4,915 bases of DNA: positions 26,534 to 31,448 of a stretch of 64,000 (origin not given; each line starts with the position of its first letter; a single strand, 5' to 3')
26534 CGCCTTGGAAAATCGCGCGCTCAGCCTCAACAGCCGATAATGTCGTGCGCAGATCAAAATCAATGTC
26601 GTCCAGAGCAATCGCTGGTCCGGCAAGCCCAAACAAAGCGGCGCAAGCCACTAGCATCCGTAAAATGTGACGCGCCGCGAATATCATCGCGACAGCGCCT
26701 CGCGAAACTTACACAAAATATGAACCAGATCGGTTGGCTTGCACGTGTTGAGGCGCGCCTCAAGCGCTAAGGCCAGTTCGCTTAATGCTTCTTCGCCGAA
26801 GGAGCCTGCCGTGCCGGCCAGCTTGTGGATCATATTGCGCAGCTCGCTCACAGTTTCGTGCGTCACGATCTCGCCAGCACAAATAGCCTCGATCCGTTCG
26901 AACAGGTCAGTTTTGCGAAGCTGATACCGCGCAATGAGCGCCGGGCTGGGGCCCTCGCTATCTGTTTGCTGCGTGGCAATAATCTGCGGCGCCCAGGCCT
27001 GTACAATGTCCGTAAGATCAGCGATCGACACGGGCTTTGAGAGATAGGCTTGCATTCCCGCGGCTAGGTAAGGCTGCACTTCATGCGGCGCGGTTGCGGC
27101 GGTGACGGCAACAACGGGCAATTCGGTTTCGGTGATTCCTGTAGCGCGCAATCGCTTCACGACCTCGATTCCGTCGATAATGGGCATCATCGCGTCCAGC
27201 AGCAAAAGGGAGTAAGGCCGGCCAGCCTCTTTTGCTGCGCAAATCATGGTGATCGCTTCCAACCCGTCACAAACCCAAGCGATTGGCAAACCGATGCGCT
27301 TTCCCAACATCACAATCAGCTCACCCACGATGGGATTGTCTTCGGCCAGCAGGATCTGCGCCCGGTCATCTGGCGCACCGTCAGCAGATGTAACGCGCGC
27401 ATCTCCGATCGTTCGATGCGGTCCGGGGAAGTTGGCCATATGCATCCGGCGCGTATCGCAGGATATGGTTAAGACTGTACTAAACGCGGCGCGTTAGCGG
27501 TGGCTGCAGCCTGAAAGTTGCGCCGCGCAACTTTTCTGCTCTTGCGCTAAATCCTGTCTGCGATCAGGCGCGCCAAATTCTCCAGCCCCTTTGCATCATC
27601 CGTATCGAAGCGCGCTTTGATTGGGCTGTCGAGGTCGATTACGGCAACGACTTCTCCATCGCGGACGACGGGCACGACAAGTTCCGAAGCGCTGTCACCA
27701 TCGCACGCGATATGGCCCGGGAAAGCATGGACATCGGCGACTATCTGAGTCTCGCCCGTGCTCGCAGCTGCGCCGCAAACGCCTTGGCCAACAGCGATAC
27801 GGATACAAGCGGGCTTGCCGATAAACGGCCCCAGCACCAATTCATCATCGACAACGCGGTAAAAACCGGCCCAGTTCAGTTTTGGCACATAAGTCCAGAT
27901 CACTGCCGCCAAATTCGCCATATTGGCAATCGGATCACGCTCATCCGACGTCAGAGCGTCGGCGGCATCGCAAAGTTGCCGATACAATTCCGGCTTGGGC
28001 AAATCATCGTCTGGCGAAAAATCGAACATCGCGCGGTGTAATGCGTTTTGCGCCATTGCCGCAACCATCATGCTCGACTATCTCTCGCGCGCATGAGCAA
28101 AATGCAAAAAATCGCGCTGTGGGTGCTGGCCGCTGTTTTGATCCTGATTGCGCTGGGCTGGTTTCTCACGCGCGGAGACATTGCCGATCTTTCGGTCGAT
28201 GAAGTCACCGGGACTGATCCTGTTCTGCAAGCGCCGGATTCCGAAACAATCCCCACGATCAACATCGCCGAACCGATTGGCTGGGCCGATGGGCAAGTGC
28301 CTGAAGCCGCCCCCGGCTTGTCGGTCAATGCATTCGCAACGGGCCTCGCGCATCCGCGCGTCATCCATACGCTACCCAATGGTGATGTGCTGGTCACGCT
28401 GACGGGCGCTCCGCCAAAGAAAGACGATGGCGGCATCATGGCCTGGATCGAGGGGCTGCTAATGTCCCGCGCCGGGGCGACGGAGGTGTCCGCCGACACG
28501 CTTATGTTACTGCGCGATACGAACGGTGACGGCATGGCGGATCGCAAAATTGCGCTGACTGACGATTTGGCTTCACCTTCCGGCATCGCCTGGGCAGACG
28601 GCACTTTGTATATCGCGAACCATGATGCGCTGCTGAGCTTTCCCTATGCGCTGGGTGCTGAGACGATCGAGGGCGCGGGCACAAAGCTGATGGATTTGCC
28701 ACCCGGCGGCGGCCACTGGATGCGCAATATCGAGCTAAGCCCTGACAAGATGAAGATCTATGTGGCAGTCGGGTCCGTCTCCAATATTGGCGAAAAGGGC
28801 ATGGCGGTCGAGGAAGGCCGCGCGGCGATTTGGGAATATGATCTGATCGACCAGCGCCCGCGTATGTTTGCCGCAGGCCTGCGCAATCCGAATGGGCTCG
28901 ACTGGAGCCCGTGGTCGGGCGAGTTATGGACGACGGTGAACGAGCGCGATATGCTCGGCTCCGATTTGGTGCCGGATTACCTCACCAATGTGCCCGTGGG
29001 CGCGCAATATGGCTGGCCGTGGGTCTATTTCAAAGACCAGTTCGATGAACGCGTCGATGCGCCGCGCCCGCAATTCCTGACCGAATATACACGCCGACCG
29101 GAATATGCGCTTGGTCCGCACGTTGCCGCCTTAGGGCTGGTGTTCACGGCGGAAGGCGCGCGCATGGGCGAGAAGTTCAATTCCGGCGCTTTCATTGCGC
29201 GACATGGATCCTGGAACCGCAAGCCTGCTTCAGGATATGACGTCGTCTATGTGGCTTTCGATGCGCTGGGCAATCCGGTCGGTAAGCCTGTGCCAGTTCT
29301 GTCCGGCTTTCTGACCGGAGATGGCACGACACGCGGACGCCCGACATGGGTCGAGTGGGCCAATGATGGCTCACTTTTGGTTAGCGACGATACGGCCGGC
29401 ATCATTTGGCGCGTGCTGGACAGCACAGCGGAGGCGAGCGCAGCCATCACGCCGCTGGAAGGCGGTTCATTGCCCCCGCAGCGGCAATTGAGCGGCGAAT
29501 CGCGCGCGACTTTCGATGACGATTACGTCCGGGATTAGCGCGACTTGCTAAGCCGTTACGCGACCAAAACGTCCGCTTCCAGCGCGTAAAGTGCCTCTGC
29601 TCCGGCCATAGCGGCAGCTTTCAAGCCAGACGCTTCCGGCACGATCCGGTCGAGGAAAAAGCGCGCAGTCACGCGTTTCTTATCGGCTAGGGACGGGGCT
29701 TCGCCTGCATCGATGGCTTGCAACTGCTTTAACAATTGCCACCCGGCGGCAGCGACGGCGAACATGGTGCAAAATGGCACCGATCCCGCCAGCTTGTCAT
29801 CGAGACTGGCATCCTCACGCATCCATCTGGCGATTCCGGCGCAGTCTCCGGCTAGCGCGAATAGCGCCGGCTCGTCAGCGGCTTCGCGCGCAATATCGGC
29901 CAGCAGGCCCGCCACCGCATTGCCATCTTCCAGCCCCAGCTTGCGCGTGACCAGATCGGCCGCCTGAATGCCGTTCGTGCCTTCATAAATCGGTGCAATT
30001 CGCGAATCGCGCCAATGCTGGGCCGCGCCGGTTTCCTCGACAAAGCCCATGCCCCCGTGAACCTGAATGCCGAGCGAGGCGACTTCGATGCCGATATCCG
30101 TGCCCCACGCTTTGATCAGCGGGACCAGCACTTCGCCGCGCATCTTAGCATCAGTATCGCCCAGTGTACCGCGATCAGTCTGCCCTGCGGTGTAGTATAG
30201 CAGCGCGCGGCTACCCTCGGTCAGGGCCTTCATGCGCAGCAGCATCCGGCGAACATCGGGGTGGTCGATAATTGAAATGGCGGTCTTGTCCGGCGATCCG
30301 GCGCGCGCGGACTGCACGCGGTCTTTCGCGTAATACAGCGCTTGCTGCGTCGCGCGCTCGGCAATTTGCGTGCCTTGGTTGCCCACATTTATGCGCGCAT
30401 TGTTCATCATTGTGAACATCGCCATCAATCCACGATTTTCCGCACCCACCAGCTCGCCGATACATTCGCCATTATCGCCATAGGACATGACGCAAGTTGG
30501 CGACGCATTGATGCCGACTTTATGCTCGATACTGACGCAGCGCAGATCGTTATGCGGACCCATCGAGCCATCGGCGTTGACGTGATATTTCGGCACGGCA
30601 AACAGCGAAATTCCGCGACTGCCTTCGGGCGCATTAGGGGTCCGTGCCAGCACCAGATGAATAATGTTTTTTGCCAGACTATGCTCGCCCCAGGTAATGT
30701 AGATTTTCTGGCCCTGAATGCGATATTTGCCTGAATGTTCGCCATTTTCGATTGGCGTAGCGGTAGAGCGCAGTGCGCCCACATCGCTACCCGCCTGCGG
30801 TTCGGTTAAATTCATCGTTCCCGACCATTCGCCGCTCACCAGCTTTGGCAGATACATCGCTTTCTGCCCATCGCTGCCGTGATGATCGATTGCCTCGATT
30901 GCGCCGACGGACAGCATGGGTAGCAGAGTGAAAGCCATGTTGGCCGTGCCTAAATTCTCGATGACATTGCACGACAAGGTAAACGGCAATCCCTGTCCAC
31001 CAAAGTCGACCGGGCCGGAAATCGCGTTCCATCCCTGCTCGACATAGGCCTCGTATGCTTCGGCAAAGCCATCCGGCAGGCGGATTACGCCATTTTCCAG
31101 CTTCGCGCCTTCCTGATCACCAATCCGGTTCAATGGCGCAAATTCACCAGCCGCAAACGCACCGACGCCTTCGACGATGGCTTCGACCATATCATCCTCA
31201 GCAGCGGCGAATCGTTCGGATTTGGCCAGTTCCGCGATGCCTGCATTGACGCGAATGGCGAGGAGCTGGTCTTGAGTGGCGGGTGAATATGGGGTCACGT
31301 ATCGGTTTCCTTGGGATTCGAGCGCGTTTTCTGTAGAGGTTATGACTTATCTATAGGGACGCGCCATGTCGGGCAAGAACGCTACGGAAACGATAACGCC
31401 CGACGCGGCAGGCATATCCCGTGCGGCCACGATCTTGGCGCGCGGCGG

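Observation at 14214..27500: Candidate undescribed Gram-negative poly-gamma-glutamate-type polymer system with its own phosphorelay and outer-membrane barrel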

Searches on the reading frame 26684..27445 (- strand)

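Call 3: search_protein_families(library=pfam, proteins=[window:26684-27445:-], max_evalue=0.01)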
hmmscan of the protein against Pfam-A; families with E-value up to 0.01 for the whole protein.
window:26684-27445:- (253 aa): 2 families
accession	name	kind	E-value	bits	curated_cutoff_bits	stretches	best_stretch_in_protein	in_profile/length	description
PF00072.30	Response_reg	-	3.4e-18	66.3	30.2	1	31-148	1-110/111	Response regulator receiver domain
PF01627.28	Hpt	-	3.4e-06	27.6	24.6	1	184-231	13-58/84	Hpt domain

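Call 4: search_protein_families(library=ncbifam, proteins=[window:26684-27445:-], max_evalue=0.01)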
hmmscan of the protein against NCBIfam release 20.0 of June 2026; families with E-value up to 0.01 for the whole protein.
window:26684-27445:- (253 aa): 70 families (the best 25 are shown)
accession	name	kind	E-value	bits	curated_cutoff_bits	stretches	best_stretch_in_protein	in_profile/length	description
NF011874.0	PRK15347.1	equivalog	3.1e-23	81.8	852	1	30-237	692-898/921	two component system sensor kinase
NF008318.0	PRK11107.1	equivalog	3.2e-18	65.2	890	1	28-162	667-795/920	two-component sensor histidine kinase BarA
TIGR02956.1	TMAO_torS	equivalog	1.3e-15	56.6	676.5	1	29-159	702-821/967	TMAO reductase system sensor histidine kinase/response regulator TorS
NF041733.1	resp_reg_CseB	equivalog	5.7e-15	55.3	350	1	30-205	2-168/228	two-component system response regulator CseB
NF008099.0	PRK10841.1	equivalog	5.7e-15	54.2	920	1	24-156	820-944/949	two-component system sensor histidine kinase RcsC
NF008302.0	PRK11091.1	equivalog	5.3e-14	51.3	838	1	24-160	521-651/779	aerobic respiration two-component sensor histidine kinase ArcB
NF041734.1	resp_reg_RppA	equivalog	1.1e-13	51.1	250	1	30-151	2-117/229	two-component system response regulator RppA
NF040689.1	MtrAB_MtrA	equivalog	7.7e-13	48.3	300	1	31-150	1-111/219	MtrAB system response regulator MtrA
NF041947.1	LuxQ_Vibrio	equivalog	8.7e-13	47.1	1200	1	26-149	720-836/843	quorum-sensing autoinducer 2 sensor kinase/phosphatase LuxQ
NF033120.0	vanR_FM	exception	1.4e-12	47.8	460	1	30-161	5-127/231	vancomycin resistance response regulator transcription factor, VanR-F/VanR-M family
NF012023.0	PRK15479.1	equivalog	3.2e-12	46.5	337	1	31-150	3-114/224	transcriptional regulator TctD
NF051850.1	RespRegRprY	equivalog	4.3e-12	45.9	370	1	26-151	2-119/234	response regulator transcription factor RprY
NF038297.2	hybrid_HK_HrmK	equivalog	6e-12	45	725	1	25-149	487-605/607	hybrid histidine kinase/response regulator HrmK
TIGR02154.1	PhoB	equivalog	9e-12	44.8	296.2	1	29-153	3-121/226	phosphate regulon transcriptional regulator PhoB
NF045901.1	HisKinLetSLeg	equivalog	1.9e-11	42.7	1650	1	29-157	672-798/906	two-component system sensor histidine kinase LetS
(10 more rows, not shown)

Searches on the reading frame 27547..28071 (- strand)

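Call 83: search_protein_families(library=pfam, proteins=[window:27547-28071:-], max_evalue=0.001)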
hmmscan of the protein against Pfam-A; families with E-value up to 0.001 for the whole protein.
window:27547-28071:- (174 aa): 2 families
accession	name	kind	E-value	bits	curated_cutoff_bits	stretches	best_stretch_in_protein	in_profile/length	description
PF13185.12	GAF_2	-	1.1e-12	48.7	28.6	1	66-172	19-133/136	GAF domain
PF01590.32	GAF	-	1.5e-10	42.1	22.4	1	67-172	29-131/133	GAF domain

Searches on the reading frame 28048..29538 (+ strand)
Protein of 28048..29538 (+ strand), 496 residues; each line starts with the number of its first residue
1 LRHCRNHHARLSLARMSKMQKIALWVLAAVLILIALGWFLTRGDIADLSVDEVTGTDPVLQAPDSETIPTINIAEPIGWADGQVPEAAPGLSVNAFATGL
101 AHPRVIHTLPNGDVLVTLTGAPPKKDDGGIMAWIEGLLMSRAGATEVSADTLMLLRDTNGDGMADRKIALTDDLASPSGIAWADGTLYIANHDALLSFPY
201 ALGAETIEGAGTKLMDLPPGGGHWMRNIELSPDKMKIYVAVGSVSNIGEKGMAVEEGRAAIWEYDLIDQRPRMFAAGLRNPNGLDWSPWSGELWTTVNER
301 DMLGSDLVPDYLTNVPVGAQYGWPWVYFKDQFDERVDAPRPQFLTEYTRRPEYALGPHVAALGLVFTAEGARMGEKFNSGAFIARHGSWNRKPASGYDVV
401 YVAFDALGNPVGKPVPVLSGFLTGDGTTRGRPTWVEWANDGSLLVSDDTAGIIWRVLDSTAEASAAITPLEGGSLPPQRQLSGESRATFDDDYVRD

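Call 83: search_protein_families(library=pfam, proteins=[window:28048-29538:+], max_evalue=0.001)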
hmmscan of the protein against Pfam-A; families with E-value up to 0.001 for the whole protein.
window:28048-29538:+ (496 aa): 1 family
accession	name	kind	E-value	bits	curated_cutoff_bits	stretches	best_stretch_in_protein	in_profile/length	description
PF07995.17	GSDH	-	3.5e-08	33.6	25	1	268-367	170-261/332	Glucose / Sorbosone dehydrogenase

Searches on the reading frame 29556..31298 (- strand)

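Call 83: search_protein_families(library=pfam, proteins=[window:29556-31298:-], max_evalue=0.001)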
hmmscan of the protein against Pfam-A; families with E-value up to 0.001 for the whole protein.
window:29556-31298:- (580 aa): 6 families
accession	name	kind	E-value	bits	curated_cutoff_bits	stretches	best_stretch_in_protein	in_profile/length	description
PF00441.29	Acyl-CoA_dh_1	-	3.8e-25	89.2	22.4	1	288-450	1-146/150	Acyl-CoA dehydrogenase, C-terminal domain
PF02771.21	Acyl-CoA_dh_N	-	9.1e-14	52.2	22.9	1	39-157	5-113/113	Acyl-CoA dehydrogenase, N-terminal domain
PF12806.12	Acyl-CoA_dh_C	-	2.7e-13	50.6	30.3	1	479-573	21-123/124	Acetyl-CoA dehydrogenase C-terminal like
PF02770.24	Acyl-CoA_dh_M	-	5e-11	43.1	33.3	1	162-272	2-93/97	Acyl-CoA dehydrogenase, middle domain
PF22924.1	ACOX_C_alpha1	-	2.6e-05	24.5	27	1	297-444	3-159/169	Acyl-CoA oxidase, C-alpha1 domain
PF08028.16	Acyl-CoA_dh_2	-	0.00016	22.4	22.7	1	312-442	10-133/134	Acyl-CoA dehydrogenase, C-terminal domain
